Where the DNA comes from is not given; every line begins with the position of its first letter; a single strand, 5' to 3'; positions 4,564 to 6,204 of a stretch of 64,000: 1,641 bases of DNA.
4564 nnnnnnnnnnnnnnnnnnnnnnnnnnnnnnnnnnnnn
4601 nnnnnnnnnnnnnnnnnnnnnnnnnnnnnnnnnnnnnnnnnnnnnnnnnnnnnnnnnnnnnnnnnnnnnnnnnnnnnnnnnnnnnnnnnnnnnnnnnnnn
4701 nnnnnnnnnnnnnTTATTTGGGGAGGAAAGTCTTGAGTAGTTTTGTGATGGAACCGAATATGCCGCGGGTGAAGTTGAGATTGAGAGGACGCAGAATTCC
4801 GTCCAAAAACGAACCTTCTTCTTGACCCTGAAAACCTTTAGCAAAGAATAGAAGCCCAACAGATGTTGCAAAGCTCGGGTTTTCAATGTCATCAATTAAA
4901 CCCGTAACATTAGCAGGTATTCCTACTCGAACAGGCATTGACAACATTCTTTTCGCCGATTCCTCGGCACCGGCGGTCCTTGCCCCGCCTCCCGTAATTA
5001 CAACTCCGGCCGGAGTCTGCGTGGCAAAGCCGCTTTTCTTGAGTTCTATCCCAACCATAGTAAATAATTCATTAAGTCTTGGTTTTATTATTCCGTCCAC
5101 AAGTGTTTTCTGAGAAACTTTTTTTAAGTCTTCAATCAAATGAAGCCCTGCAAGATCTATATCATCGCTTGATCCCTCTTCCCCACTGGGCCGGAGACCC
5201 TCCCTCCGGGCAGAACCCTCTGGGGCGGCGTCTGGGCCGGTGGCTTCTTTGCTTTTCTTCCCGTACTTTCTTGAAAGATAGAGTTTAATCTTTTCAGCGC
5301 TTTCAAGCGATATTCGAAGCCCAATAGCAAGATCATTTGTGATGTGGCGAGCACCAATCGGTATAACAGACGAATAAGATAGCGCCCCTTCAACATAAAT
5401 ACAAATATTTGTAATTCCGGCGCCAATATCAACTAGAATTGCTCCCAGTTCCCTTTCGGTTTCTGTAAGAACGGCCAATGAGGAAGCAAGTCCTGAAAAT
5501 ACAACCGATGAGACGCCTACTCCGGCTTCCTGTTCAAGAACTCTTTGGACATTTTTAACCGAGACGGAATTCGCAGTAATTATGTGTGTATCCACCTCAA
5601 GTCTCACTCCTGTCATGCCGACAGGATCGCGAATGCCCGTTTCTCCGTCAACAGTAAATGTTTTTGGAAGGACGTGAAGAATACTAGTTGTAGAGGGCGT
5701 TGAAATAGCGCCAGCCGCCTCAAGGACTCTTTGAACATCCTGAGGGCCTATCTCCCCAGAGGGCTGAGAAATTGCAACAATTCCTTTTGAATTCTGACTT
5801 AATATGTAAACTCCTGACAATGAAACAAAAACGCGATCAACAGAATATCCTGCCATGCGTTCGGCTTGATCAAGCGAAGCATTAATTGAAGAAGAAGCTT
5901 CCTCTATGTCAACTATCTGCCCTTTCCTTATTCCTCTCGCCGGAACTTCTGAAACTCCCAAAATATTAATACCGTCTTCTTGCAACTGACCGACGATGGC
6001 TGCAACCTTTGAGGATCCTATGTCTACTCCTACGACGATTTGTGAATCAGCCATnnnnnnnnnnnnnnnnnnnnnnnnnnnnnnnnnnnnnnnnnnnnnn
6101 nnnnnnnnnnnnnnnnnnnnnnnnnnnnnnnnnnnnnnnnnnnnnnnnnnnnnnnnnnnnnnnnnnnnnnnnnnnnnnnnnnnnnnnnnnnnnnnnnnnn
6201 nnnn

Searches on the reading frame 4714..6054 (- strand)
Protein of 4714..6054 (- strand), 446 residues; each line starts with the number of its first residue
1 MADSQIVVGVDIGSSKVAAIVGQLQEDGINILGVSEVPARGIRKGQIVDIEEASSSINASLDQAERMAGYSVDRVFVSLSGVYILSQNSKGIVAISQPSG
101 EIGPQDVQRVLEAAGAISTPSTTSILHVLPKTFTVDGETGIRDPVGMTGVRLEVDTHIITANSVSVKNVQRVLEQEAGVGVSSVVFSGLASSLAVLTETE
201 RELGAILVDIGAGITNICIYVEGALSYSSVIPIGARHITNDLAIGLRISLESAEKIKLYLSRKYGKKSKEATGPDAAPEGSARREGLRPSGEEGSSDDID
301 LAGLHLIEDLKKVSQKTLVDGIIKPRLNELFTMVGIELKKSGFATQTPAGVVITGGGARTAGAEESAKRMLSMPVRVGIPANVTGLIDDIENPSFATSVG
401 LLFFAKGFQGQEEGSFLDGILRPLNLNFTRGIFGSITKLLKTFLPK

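Call 3: search_protein_families(library=pfam, proteins=[window:4714-6054:-], max_evalue=1)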
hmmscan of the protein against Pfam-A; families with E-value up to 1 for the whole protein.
window:4714-6054:- (446 aa): 6 families
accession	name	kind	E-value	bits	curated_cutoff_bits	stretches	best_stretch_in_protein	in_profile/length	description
PF14450.12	FtsA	-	8.9e-34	117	31.8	2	206-400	1-127/127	Cell division protein FtsA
PF02491.25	SHS2_FTSA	-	4.3e-28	97.9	25.4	1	82-160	2-79/79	SHS2 domain inserted in FTSA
PF11104.14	PilM_2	-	7.8e-06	25.5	27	1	195-258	172-235/340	Type IV pilus assembly protein PilM;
PF06723.19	MreB_Mbl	-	0.00029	20.2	27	1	176-377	118-303/327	MreB/Mbl protein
PF06277.17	EutA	-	0.0052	16.1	27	1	198-242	138-182/475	Ethanolamine utilisation protein EutA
PF01869.26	BcrAD_BadFG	-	0.026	14.5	31.5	1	8-82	1-72/271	BadF/BadG/BcrA/BcrD ATPase family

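Call 60: find_related_loci(query=window:4714-6054:-, collection=metagenome_contigs, flank=3500)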
Query window:4714-6054:- (446 aa) in metagenome_contigs; peptide patterns used: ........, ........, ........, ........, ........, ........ (x = any residue, [..] = any of these).
278 stretches matched a pattern; 15 encode a relative of the query (tblastn E <= 1e-3); 15 distinct loci.
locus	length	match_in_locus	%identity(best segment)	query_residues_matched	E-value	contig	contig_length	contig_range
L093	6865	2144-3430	85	1-446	0e+0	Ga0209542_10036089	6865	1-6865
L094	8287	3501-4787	83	1-446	0e+0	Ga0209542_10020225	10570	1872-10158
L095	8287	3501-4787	83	1-446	0e+0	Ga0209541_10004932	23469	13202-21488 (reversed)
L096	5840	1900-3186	82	1-446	0e+0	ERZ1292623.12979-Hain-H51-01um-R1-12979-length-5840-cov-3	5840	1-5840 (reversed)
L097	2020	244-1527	77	1-446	0e+0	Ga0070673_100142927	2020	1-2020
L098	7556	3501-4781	76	1-446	0e+0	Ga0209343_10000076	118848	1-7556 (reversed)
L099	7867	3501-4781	76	1-446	0e+0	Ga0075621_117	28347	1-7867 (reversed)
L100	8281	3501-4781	76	1-446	0e+0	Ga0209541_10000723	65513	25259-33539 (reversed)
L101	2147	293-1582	74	1-446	0e+0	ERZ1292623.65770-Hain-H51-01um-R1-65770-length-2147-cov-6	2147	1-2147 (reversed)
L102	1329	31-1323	69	1-445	0e+0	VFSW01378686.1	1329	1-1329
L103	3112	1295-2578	68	1-445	0e+0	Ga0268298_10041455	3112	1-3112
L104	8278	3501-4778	58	1-445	1e-162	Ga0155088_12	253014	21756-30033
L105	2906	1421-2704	56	2-445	9e-164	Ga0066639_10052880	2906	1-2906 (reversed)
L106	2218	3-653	71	211-446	3e-109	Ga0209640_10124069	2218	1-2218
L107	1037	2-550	77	247-446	7e-105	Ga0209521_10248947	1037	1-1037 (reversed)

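Call 65: search_protein_families(library=pfam, proteins=[L096:3264-4571:+], max_evalue=0.01)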
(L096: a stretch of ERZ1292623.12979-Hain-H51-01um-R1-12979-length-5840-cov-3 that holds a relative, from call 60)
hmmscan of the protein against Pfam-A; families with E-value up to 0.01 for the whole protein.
L096:3264-4571:+ (435 aa): 0 families
